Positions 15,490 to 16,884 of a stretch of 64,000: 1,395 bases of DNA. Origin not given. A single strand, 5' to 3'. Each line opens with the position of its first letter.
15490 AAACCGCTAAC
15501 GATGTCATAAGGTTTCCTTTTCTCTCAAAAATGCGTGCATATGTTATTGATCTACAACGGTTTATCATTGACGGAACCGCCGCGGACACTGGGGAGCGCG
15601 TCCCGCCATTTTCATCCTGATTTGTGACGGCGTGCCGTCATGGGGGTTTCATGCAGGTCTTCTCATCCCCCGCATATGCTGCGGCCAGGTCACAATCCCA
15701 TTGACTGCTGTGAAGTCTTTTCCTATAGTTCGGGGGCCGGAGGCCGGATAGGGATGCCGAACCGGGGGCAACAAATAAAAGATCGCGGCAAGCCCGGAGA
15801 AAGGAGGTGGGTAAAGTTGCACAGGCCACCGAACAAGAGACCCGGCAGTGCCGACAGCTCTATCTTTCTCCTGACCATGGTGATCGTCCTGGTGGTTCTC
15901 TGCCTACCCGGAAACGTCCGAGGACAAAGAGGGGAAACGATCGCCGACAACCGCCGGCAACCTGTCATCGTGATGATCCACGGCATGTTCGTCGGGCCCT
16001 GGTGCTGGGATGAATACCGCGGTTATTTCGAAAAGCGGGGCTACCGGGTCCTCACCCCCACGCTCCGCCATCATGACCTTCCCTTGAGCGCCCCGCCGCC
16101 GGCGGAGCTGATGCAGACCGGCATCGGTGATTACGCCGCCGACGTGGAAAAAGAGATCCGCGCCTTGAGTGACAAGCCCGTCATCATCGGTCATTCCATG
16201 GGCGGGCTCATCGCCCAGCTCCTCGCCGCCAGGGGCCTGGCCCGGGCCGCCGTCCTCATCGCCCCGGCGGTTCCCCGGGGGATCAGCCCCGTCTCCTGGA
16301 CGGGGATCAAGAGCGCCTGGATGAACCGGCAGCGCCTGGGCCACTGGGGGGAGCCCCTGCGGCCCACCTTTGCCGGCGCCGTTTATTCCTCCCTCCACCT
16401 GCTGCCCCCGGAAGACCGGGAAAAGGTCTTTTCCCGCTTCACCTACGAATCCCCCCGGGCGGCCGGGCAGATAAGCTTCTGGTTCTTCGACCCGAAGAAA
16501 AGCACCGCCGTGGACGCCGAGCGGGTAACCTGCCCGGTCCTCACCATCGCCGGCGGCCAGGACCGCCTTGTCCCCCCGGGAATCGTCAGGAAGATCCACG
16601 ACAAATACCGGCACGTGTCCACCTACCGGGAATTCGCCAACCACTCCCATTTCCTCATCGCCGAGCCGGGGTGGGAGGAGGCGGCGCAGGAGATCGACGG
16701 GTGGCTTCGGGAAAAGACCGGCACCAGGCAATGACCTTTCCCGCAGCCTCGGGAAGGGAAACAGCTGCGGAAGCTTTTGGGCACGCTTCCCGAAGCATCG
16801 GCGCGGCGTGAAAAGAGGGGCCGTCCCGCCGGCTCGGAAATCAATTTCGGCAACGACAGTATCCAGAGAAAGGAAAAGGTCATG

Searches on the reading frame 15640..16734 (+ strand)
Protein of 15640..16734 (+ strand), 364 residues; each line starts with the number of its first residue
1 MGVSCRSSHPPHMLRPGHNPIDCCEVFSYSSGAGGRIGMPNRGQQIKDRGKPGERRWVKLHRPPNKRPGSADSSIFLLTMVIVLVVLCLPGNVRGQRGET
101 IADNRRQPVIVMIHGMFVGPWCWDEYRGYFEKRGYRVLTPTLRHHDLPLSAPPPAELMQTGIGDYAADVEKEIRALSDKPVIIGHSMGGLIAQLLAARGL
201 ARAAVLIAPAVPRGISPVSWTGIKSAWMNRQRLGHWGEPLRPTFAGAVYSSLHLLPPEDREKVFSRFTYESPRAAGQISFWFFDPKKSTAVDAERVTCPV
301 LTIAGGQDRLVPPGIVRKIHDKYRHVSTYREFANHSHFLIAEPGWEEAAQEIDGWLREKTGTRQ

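Call 64: search_protein_families(library=pfam, proteins=[window:15640-16734:+], max_evalue=0.00001)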
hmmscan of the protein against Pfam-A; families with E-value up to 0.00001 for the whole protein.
window:15640-16734:+ (364 aa): 4 families
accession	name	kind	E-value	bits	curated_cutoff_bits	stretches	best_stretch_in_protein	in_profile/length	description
PF12697.13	Abhydrolase_6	-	5.7e-21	76.6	26.3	1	110-343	1-211/217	Alpha/beta hydrolase family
PF00561.26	Abhydrolase_1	-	1.1e-13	51.9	25.8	1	108-340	1-241/245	alpha/beta hydrolase fold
PF12146.15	Hydrolase_4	-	3e-11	43.5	27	1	107-343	4-238/239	Serine aminopeptidase, S33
PF01738.24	DLH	-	3.9e-06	27.1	21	0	103-205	9-125/217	Dienelactone hydrolase family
